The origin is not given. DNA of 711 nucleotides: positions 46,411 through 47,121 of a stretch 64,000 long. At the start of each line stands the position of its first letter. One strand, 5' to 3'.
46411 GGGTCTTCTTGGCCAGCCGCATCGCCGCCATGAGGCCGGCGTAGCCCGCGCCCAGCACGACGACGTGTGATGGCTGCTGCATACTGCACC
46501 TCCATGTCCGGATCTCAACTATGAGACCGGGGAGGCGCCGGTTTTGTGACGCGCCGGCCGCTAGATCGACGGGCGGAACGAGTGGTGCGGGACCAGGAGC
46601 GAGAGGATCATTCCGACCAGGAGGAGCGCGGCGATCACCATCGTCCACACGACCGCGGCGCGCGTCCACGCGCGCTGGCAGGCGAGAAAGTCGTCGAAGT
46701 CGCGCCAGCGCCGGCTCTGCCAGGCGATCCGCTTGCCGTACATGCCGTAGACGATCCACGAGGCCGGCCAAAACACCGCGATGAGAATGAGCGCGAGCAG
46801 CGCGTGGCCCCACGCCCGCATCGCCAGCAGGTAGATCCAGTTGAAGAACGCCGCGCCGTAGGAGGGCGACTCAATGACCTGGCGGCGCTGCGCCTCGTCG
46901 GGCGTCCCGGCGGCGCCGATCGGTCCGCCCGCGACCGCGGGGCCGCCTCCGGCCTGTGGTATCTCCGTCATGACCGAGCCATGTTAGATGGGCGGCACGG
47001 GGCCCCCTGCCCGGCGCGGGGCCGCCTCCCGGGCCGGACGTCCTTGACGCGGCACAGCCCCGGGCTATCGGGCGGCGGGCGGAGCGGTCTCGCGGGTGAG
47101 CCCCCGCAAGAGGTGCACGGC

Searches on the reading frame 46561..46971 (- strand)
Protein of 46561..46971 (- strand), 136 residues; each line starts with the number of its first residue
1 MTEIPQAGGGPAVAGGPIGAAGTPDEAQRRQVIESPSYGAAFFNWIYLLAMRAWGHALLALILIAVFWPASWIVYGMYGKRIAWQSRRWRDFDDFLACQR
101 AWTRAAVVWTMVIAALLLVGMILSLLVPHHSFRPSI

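Call 4: search_protein_families(library=pfam, proteins=[window:46561-46971:-], max_evalue=0.1)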
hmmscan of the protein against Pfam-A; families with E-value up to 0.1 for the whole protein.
window:46561-46971:- (136 aa): 1 family
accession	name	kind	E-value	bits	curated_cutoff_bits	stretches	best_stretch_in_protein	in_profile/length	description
PF10445.14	DUF2456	-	0.022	15.3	25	1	30-83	8-60/95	Protein of unknown function (DUF2456)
